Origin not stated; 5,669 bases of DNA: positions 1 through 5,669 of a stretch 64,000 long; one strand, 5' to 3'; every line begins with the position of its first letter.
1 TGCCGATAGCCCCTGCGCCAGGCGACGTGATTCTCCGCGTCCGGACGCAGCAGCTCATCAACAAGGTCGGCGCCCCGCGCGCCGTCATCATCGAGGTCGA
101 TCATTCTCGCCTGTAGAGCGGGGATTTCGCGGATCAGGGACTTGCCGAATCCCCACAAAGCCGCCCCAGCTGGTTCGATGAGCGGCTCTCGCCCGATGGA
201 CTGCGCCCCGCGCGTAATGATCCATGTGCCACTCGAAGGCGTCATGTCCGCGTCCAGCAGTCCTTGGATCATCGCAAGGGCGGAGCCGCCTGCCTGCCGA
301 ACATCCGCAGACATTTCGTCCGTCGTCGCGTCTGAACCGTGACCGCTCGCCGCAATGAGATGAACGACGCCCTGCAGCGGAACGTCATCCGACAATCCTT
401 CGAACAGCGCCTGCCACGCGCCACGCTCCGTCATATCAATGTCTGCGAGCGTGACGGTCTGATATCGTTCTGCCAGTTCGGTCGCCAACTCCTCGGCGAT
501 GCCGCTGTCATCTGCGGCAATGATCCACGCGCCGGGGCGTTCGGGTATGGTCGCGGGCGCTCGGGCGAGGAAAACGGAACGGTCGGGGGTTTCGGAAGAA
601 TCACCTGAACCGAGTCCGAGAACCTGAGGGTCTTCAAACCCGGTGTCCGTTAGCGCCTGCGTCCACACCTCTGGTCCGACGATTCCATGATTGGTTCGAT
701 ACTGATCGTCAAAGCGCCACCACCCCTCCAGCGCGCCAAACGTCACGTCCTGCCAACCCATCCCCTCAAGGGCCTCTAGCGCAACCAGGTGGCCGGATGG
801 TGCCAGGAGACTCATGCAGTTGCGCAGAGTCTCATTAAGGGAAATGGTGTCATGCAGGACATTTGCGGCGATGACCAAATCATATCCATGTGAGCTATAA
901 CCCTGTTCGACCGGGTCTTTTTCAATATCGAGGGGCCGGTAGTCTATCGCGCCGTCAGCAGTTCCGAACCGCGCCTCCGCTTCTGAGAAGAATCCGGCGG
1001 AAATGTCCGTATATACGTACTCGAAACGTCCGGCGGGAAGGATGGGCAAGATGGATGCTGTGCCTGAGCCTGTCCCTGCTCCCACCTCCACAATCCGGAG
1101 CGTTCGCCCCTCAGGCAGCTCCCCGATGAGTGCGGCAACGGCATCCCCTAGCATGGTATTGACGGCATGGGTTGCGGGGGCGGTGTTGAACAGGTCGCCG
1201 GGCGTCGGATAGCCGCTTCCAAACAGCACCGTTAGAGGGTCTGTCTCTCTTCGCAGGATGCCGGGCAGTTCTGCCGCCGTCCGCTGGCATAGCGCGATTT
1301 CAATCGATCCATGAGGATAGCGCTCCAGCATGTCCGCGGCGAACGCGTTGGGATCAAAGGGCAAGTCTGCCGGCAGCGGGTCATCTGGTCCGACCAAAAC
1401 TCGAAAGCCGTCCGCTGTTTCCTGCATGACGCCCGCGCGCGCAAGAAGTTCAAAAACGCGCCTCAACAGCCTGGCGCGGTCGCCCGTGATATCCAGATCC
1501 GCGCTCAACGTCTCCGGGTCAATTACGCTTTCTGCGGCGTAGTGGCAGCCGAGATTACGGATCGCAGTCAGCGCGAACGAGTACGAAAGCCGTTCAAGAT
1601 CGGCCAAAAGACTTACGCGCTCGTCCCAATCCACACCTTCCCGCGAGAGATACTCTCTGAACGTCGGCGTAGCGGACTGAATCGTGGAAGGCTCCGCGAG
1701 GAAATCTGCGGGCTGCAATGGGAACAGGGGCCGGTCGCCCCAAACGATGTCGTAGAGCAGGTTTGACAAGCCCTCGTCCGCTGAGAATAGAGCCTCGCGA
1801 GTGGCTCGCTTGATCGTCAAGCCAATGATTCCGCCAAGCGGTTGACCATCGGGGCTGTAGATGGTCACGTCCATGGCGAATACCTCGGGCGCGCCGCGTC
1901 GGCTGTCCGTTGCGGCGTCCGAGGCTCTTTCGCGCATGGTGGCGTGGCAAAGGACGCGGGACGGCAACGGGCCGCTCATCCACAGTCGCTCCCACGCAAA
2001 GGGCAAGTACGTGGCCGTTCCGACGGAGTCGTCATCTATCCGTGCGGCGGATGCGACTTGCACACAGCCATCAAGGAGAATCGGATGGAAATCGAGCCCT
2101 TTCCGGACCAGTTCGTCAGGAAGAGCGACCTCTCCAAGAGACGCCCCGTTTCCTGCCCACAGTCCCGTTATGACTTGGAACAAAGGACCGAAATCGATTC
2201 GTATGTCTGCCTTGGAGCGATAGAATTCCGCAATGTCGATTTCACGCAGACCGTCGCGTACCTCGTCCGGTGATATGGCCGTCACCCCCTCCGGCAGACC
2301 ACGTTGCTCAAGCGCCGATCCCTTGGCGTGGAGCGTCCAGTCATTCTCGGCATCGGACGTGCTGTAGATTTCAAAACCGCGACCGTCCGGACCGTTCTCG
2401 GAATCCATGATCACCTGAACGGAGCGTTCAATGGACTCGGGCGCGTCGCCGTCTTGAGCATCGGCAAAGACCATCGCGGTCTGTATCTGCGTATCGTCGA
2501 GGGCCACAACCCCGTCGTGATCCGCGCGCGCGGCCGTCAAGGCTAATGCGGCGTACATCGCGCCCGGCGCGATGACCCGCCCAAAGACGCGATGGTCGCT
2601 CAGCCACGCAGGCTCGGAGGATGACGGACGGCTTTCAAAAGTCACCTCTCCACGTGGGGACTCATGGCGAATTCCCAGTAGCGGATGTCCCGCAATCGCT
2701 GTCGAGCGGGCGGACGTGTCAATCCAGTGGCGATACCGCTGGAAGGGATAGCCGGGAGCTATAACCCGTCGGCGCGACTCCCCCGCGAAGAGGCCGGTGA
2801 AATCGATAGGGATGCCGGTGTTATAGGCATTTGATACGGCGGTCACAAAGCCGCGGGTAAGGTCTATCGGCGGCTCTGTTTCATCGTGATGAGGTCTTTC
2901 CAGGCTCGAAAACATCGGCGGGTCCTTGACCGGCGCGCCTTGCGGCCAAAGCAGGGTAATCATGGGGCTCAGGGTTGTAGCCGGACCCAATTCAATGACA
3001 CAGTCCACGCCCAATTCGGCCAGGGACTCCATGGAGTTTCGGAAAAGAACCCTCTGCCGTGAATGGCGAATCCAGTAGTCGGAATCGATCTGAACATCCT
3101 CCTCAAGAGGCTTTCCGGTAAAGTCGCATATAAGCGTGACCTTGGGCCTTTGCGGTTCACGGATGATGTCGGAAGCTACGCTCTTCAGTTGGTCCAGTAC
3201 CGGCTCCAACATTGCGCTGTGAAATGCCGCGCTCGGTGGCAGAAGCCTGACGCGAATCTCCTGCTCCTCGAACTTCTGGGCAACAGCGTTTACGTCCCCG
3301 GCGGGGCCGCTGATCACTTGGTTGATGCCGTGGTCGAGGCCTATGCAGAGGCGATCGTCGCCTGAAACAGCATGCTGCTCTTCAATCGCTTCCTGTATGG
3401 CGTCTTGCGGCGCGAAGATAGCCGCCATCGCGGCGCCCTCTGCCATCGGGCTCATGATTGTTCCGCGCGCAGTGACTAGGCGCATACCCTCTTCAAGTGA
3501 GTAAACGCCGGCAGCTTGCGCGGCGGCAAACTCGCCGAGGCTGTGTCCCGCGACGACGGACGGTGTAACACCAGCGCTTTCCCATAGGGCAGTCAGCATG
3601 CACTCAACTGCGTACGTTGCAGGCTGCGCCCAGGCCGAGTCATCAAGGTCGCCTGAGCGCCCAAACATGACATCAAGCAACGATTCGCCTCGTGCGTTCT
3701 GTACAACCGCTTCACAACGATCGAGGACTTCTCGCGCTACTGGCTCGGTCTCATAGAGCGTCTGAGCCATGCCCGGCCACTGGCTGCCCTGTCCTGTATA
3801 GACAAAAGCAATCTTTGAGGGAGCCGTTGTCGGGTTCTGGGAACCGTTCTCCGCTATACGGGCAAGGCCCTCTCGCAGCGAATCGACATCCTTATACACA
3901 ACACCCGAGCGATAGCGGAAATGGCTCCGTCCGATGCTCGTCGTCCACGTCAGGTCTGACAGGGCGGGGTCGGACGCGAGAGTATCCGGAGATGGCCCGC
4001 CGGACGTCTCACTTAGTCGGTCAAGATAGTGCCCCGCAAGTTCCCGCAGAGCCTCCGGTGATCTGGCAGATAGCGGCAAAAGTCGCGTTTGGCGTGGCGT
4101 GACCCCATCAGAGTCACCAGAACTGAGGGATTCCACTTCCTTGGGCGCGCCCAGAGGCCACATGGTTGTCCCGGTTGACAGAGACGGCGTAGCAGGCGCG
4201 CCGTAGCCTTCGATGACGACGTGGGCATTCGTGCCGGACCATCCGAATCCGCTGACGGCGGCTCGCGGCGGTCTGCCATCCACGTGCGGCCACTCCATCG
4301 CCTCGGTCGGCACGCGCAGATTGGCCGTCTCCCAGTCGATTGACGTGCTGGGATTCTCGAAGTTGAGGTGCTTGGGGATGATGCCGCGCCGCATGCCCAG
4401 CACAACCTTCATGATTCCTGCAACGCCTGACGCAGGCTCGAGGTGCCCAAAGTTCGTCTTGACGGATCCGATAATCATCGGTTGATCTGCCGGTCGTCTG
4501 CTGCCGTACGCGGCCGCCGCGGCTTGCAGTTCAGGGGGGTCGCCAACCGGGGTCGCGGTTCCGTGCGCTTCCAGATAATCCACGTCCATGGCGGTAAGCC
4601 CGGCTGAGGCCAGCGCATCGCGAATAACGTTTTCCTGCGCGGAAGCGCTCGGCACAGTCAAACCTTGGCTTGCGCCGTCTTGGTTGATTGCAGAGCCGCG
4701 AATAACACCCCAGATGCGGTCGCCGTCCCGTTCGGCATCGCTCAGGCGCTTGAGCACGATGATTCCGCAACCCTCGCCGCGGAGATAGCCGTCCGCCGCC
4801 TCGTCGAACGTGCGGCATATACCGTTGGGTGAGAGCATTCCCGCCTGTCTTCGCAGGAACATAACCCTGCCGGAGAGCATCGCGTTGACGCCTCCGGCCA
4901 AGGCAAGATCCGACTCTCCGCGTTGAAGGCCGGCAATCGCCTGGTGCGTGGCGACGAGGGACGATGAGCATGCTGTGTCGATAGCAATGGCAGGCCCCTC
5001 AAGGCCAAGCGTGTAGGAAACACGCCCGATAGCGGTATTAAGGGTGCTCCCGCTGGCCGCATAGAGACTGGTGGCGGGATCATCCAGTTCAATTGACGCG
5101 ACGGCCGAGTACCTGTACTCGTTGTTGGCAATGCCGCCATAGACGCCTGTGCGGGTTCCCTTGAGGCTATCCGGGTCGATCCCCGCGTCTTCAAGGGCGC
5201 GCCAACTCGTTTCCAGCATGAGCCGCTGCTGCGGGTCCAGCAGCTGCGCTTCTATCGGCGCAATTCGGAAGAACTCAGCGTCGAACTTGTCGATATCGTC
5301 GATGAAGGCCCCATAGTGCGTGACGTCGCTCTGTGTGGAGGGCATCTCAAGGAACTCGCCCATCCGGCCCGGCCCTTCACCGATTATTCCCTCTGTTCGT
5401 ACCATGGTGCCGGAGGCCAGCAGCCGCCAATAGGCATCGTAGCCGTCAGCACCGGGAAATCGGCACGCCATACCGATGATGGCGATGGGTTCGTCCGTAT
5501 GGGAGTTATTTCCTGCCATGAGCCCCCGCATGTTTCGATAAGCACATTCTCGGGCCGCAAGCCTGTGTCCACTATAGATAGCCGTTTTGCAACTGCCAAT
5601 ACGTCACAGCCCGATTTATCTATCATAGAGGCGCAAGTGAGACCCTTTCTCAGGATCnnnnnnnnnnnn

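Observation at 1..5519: Type I PKS module beginning directly with KS and containing a C-methyltransferase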

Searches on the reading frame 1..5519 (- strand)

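Call 4: search_protein_families(library=pfam, proteins=[window:1-5519:-], max_evalue=0.01)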
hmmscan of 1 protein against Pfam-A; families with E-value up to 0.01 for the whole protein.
window:1-5519:- (1839 aa): 13 families
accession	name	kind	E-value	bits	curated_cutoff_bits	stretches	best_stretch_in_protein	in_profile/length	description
PF00109.32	ketoacyl-synt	-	2.9e-78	263.4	20.8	1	10-262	2-252/252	Beta-ketoacyl synthase, N-terminal domain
PF00698.26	Acyl_transf_1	-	3.8e-50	171.6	32.7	1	572-851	2-272/319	Acyl transferase domain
PF02801.28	Ketoacyl-synt_C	-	2.6e-39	134.3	20.8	1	271-388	2-119/119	Beta-ketoacyl synthase, C-terminal domain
PF14765.12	PS-DH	-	3.2e-26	92.3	23.7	1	1085-1244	8-164/166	Polyketide synthase dehydratase N-terminal domain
PF21089.3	PKS_DH_N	-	6.6e-17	61.8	27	1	945-1053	1-102/103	Polyketide synthase dehydratase domain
PF08242.18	Methyltransf_12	-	9.7e-15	55.5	30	1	1477-1578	1-98/98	Methyltransferase domain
PF22621.2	CurL-like_PKS_C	-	5.2e-10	39.6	27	1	480-552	2-64/64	CurL-like, PKS C-terminal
PF16197.11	KAsynt_C_assoc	-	9e-10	39.4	33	1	390-499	1-81/111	Ketoacyl-synthetase C-terminal extension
PF08241.18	Methyltransf_11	-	1e-07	32.9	21.2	1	1478-1579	2-94/95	Methyltransferase domain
PF13649.12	Methyltransf_25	-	7.1e-07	30.3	27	1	1476-1576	1-97/97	Methyltransferase domain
PF13489.12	Methyltransf_23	-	3.5e-06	27.3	27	1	1459-1629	11-160/164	Methyltransferase domain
PF22336.2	RhiE-like_linker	-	8.9e-05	22.8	27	1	483-558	2-66/67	RhiE-like, KS-MAT linker domain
PF00108.29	Thiolase_N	-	0.00012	21.9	26.4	1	168-214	67-115/260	Thiolase, N-terminal domain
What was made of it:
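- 4200..5492 (-): Ketosynthase KS1 (residues 10-440). Catalytic Cys184 (DTACSSS), His319 (EAHGT) and His359 (GHLE) are all present. Pfam PF00109/PF02801 (call 4).
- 3807..4199 (-): KS-AT linker domain (residues 441-571). Pfam PF16197, PF22621 and PF22336 (call 4).
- On Type I (cis-AT) polyketide synthase: Pfam KS and AT hits (call 4).
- Checked: Pfam places the domains as follows (call 4): KS at residues 10-388, KS-AT linker 390-558, AT 572-851, DH 945-1244 and a methyltransferase core 1459-1629.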

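Call 5: search_protein_families(library=ncbifam, proteins=[window:1-5519:-], max_evalue=0.01)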
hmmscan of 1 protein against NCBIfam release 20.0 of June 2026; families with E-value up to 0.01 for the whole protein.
window:1-5519:- (1839 aa): 32 families (the best 25 are shown)
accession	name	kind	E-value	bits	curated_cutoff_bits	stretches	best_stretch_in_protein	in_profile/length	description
NF045894.1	PKS_plus_SDR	equivalog_domain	1.1e-295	984.4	1740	2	10-939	1-883/1515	type I polyketide synthase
NF040607.1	mycolic_Pks13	equivalog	4.2e-197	657.6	2100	1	6-969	97-1053/1680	polyketide synthase Pks13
NF041183.1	Pks2_ls1_myc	equivalog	5e-194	647.1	2400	2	11-1200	3-1143/2086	sulfolipid-1 biosynthesis phthioceranic/hydroxyphthioceranic acid synthase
TIGR02813.1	omega_3_PfaA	subfamily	5.1e-76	255.7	1010.1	2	157-441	179-464/2582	polyketide-type polyunsaturated fatty acid synthase PfaA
TIGR00128.1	fabD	equivalog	1.3e-45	156.1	260.9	1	569-853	2-282/290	ACP S-malonyltransferase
TIGR03150.1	fabF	equivalog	3.1e-44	151.3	493.75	1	74-436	49-406/407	beta-ketoacyl-ACP synthase II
NF005589.0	PRK07314.1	subfamily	1.4e-41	142.7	387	1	75-437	53-410/413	beta-ketoacyl-ACP synthase II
NF053555.1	prodigi_MBC_PigJ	equivalog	4.5e-41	141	900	1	166-437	495-757/759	prodigiosin MBC biosynthesis protein PigJ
NF037940.1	PKS_MbtD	equivalog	1.4e-38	132.6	1150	1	530-846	47-362/978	mycobactin polyketide synthase MbtD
NF004970.0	PRK06333.1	subfamily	9e-38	130.2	525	1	86-439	71-422/424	beta-ketoacyl-ACP synthase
NF037941.1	PKS_NbtC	equivalog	6.1e-36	123.8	1150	1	483-850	14-376/1027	nocobactin polyketide synthase NbtC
NF005490.0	PRK07103.1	equivalog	3.1e-35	122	445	1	98-398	83-383/414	polyketide beta-ketoacyl:acyl carrier protein synthase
NF058662.1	cispenta_AmcF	equivalog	3.2e-34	118.6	325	1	95-396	59-336/369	cispentacin biosynthesis acyltransferase subunit AmcF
TIGR03131.1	malonate_mdcH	equivalog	5.3e-33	114.7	297.9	1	570-861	1-279/297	malonate decarboxylase subunit epsilon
NF006587.0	PRK09116.1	equivalog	1.5e-29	103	470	1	102-392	78-368/408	beta-ketoacyl-ACP synthase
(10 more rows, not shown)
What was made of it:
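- Weak partial match of the KS to the PfaA model (call 5).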
